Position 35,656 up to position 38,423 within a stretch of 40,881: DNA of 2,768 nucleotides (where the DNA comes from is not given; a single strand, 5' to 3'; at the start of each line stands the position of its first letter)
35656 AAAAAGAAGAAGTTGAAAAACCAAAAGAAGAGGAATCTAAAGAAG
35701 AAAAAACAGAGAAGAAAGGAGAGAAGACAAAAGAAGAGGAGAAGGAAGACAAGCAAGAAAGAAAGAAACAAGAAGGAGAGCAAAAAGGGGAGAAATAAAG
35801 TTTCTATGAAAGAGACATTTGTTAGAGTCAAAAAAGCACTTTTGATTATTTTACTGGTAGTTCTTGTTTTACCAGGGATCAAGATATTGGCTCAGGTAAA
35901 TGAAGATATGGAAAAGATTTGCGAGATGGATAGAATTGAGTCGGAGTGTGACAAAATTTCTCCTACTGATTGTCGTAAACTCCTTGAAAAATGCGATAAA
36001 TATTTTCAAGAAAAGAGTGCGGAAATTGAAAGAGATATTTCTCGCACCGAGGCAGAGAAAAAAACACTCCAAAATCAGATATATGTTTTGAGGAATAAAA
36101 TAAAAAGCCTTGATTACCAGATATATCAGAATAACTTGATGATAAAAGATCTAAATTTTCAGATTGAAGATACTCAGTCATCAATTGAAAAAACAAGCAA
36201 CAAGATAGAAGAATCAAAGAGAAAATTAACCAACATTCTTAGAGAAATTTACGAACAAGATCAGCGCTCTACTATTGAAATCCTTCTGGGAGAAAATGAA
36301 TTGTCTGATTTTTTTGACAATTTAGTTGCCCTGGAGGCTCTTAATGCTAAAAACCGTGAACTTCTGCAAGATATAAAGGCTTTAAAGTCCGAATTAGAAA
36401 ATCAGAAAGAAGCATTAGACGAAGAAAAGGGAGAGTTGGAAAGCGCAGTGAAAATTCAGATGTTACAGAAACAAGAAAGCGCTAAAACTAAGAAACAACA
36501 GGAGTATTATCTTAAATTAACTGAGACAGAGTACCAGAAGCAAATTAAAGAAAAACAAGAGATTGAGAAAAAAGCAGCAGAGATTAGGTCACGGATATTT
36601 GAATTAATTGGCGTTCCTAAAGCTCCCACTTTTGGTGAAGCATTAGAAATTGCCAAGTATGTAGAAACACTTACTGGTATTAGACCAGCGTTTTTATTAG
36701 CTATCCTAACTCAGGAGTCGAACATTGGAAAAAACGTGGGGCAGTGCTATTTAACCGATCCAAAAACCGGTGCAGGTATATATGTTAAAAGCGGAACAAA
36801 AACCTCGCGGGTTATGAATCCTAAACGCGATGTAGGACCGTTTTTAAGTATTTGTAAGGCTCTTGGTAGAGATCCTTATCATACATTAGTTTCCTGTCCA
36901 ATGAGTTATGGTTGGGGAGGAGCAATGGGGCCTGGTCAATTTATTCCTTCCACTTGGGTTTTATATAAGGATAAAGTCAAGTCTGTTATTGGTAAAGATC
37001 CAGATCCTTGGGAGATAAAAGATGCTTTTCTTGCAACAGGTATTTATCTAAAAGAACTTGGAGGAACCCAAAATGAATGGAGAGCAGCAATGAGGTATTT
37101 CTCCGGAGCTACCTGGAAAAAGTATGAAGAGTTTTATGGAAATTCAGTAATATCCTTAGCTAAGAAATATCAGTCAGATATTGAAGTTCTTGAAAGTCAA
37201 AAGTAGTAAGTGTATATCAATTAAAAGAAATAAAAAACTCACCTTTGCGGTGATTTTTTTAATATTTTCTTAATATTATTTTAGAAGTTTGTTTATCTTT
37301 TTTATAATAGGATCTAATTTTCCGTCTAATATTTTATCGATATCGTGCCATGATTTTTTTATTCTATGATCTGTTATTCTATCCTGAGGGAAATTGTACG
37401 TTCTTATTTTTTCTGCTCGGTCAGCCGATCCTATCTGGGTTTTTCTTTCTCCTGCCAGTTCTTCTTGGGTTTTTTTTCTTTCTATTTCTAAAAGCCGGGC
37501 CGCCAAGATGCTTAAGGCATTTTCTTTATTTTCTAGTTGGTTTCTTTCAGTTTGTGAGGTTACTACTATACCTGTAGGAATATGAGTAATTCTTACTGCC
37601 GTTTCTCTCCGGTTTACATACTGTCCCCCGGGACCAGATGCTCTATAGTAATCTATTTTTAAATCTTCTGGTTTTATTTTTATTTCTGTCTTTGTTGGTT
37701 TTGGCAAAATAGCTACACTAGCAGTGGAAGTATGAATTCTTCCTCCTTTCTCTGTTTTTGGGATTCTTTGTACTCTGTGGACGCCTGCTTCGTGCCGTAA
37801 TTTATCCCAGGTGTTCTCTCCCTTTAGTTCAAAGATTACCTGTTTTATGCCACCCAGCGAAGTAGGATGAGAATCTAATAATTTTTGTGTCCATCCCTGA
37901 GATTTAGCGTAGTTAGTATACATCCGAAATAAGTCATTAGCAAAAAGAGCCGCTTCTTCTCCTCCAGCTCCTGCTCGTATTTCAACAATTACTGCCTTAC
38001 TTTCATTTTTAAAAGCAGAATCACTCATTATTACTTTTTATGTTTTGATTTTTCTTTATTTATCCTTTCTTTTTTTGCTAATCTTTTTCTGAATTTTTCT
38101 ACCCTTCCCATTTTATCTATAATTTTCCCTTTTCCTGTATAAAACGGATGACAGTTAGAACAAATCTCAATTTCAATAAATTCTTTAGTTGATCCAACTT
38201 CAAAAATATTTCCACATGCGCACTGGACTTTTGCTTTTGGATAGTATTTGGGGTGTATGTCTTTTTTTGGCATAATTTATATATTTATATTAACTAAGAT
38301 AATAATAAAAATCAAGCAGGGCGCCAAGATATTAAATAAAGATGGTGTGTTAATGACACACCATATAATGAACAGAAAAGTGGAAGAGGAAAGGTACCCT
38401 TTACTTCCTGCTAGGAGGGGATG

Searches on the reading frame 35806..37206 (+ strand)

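Call 47: search_protein_families(library=pfam, proteins=[window:35806-37206:+])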
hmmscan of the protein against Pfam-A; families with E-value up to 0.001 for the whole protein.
window:35806-37206:+ (466 aa): 2 families
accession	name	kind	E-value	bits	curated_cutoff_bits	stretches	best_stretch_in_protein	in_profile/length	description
PF13406.11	SLT_2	-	1.6e-08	34.6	24.3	1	244-429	37-211/292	Transglycosylase SLT domain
PF24568.1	CC_PcsB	-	5.4e-06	26.6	27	1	127-199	1-74/75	Peptidoglycan hydrolase PcsB, coiled-coil domain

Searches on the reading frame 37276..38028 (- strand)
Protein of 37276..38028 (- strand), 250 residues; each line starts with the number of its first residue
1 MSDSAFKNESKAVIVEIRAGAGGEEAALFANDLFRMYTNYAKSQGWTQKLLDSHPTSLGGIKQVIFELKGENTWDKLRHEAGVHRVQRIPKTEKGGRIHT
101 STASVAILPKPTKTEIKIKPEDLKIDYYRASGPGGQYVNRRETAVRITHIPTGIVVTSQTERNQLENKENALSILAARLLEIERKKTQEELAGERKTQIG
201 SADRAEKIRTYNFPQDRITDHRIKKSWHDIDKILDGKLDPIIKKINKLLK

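Call 47: search_protein_families(library=pfam, proteins=[window:37276-38028:-])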
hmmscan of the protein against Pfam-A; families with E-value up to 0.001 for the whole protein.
window:37276-38028:- (250 aa): 2 families
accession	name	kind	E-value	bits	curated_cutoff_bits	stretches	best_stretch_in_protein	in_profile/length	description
PF03462.23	PCRF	-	3.8e-45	154.5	24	1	7-105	96-194/194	PCRF domain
PF00472.26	RF-1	-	3.3e-40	137.1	35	1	113-222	2-116/116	RF-1 domain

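Call 65: find_homologous_proteins(query=window:37276-38025:-, max_evalue=1e-90)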
Query window:37276-38025:- (249 aa): 1874 proteins with E <= 1e-90 among 8000 candidates; the best 120 are listed.
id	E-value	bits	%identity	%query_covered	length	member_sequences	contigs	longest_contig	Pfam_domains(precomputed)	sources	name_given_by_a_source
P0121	1.7e-159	546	100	100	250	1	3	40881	PF03462.24,PF00472.27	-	-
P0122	2.8e-144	497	90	99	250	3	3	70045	PF03462.24,PF00472.27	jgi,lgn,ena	-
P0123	7.1e-144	495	92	96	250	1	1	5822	PF03462.24,PF00472.27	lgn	-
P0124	1.6e-137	474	84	100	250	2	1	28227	PF03462.24,PF00472.27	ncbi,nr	ncbi:PCRF domain-containing protein [bacterium]|nr:PCRF domain-containing protein [bacterium]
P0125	3.4e-128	444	81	98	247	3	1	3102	PF03462.24,PF00472.27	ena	-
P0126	1.6e-127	442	80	97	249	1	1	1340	PF03462.24,PF00472.27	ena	-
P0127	3.0e-127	441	81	97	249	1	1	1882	PF03462.24,PF00472.27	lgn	-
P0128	3.4e-127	441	81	97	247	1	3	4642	PF03462.24,PF00472.27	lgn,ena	-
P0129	1.8e-124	432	77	98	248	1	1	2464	PF03462.24,PF00472.27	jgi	jgi:peptide chain release factor 1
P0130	2.2e-124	431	79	95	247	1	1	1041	PF03462.24,PF00472.27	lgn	-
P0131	6.9e-124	430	76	99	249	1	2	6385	PF03462.24,PF00472.27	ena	-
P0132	9.9e-123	426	77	96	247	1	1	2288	PF03462.24,PF00472.27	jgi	jgi:peptide chain release factor 1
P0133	1.2e-120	419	78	98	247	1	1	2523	PF03462.24,PF00472.27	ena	-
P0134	9.8e-120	416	76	95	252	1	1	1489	PF03462.24,PF00472.27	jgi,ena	-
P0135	3.6e-119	414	76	96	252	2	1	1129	PF03462.24,PF00472.27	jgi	jgi:peptide chain release factor 1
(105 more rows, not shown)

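Call 66: find_encoding_contigs(protein=P0122, flank=2500, max_places=5)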
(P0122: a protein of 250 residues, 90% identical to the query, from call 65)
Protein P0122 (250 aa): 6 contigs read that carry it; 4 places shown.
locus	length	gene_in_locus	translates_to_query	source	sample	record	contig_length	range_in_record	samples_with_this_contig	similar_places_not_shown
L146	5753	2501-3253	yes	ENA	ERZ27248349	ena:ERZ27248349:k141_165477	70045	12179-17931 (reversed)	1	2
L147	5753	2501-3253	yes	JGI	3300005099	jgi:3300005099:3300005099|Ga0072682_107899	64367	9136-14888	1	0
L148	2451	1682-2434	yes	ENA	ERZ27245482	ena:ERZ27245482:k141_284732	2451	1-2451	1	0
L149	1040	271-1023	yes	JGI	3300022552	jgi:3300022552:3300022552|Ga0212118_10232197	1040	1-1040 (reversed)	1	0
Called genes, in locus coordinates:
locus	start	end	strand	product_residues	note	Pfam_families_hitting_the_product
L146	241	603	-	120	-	-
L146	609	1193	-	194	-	PF00889:EF_TS, PF25025:EF-Ts_N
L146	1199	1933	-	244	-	PF00318:Ribosomal_S2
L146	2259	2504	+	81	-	PF01197:Ribosomal_L31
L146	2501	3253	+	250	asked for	PF03462:PCRF, PF00472:RF-1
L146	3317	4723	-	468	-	PF24568:CC_PcsB (weak), PF13406:SLT_2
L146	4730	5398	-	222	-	PF01386:Ribosomal_L25p, PF14693:Ribosomal_TL5_C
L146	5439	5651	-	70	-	PF00037:Fer4 (weak), PF12797:Fer4_2 (weak), PF12837:Fer4_6 (weak), PF13459:Fer4_15, PF13370:Fer4_13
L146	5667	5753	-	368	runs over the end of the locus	PF01950:FBPase_3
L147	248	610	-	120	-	-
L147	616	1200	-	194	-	PF00889:EF_TS, PF25025:EF-Ts_N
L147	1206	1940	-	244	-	PF00318:Ribosomal_S2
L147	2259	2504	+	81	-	PF01197:Ribosomal_L31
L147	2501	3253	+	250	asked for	PF03462:PCRF, PF00472:RF-1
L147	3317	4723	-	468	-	PF24568:CC_PcsB (weak), PF13406:SLT_2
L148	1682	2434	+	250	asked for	PF03462:PCRF, PF00472:RF-1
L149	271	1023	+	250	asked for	PF03462:PCRF, PF00472:RF-1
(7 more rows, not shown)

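Call 67: find_encoding_contigs(protein=P0123, flank=2500, max_places=5)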
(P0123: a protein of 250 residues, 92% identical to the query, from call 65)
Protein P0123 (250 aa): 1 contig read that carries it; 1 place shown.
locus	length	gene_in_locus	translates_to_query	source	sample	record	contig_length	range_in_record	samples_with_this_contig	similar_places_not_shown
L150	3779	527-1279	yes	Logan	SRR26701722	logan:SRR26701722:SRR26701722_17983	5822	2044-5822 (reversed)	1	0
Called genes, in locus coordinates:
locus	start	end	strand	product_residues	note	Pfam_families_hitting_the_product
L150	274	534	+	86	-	PF01197:Ribosomal_L31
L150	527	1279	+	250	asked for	PF03462:PCRF, PF00472:RF-1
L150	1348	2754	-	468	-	PF24568:CC_PcsB (weak), PF13406:SLT_2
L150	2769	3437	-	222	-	PF01386:Ribosomal_L25p, PF14693:Ribosomal_TL5_C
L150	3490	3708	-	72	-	PF00037:Fer4 (weak), PF12797:Fer4_2 (weak), PF13459:Fer4_15, PF13370:Fer4_13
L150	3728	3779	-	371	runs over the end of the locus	PF01950:FBPase_3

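Call 68: find_encoding_contigs(protein=P0124, flank=2500, max_places=5)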
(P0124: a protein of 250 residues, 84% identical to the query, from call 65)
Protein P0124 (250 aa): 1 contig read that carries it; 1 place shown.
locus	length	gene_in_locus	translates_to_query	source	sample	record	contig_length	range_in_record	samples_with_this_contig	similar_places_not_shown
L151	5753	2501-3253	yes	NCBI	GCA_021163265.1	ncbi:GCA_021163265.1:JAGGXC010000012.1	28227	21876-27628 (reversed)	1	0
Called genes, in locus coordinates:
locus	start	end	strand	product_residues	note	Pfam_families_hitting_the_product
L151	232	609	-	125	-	-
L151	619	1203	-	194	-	PF00889:EF_TS, PF25025:EF-Ts_N (weak)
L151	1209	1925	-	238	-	PF00318:Ribosomal_S2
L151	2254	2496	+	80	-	PF01197:Ribosomal_L31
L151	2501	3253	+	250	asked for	PF03462:PCRF, PF00472:RF-1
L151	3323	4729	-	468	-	PF24568:CC_PcsB (weak), PF13406:SLT_2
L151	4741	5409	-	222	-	PF01386:Ribosomal_L25p, PF14693:Ribosomal_TL5_C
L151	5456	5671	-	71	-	PF00037:Fer4 (weak), PF12797:Fer4_2 (weak), PF12837:Fer4_6 (weak), PF13459:Fer4_15, PF12800:Fer4_4 (weak), PF13183:Fer4_8 (weak), PF13370:Fer4_13, PF12838:Fer4_7 (faint)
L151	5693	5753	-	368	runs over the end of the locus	PF01950:FBPase_3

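Call 70: find_encoding_contigs(protein=P0125, flank=2500, max_places=4)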
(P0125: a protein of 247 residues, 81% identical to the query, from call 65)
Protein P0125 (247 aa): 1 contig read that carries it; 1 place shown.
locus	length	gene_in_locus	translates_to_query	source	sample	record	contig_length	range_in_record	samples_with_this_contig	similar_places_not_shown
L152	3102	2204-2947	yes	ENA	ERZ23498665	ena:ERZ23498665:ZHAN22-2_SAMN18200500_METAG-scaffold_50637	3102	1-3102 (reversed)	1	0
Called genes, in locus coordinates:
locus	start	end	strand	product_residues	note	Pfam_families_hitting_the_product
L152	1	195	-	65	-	?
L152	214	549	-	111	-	-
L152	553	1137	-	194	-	PF00889:EF_TS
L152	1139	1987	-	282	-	PF00318:Ribosomal_S2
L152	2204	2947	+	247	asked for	PF03462:PCRF, PF00472:RF-1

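Call 71: find_encoding_contigs(protein=P0128, flank=2500, max_places=4)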
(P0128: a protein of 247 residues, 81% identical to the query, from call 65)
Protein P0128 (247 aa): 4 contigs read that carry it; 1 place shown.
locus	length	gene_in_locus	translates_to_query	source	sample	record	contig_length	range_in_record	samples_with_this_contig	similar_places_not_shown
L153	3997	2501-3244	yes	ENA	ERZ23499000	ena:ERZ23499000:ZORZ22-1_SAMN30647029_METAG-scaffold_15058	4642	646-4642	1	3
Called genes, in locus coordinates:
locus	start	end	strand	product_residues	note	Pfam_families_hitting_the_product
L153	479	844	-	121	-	-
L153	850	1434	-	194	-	PF00889:EF_TS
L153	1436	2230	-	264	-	PF00318:Ribosomal_S2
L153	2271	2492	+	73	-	PF01197:Ribosomal_L31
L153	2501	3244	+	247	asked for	PF03462:PCRF, PF00472:RF-1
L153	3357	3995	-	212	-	?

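Call 72: find_encoding_contigs(protein=P0127, flank=2500, max_places=4)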
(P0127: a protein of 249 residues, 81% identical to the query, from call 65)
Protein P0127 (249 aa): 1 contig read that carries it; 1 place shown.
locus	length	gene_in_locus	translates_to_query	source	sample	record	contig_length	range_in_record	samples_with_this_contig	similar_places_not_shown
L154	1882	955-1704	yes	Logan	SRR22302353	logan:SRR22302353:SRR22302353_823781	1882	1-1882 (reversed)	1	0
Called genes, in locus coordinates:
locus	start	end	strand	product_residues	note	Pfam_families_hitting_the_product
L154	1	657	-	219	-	?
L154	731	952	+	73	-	PF01197:Ribosomal_L31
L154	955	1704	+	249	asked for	PF03462:PCRF, PF00472:RF-1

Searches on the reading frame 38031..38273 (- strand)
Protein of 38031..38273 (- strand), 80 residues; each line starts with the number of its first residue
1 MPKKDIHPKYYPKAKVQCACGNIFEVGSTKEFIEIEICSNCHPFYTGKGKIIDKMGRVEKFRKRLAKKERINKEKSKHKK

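Call 12: find_encoding_contigs(protein=window:38031-38273:-, flank=3000, max_places=10)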
Protein window:38031-38273:- (80 aa): 5 contigs read that carry it; 5 places shown.
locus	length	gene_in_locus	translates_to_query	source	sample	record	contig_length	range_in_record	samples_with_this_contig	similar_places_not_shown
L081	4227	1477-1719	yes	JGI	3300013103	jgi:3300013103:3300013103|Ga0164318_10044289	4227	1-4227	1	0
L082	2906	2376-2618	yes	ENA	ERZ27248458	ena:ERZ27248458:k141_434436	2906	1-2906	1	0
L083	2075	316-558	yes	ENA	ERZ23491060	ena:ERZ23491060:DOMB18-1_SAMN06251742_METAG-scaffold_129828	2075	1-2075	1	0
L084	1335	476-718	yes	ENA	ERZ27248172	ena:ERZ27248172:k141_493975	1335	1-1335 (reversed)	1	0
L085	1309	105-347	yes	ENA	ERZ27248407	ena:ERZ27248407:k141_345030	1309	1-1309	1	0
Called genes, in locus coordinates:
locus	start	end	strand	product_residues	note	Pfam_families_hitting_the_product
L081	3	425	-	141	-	?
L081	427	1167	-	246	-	PF00318:Ribosomal_S2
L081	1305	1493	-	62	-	-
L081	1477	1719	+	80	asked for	PF01197:Ribosomal_L31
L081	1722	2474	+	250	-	PF03462:PCRF, PF00472:RF-1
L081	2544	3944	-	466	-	PF24568:CC_PcsB (weak), PF13406:SLT_2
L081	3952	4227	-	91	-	?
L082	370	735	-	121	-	-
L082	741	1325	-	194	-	PF00889:EF_TS, PF25025:EF-Ts_N (weak)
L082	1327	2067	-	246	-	PF00318:Ribosomal_S2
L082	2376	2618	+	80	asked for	PF01197:Ribosomal_L31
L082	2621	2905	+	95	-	?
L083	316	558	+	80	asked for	PF01197:Ribosomal_L31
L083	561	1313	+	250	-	PF03462:PCRF, PF00472:RF-1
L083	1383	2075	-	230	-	?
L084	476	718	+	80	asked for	PF01197:Ribosomal_L31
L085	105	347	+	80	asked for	PF01197:Ribosomal_L31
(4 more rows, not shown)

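Call 47: search_protein_families(library=pfam, proteins=[window:38031-38273:-])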
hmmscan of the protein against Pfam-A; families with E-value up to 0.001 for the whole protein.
window:38031-38273:- (80 aa): 1 family
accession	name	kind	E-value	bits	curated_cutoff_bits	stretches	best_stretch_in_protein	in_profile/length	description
PF01197.23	Ribosomal_L31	-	5.6e-29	100.6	27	1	3-65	2-64/65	Ribosomal protein L31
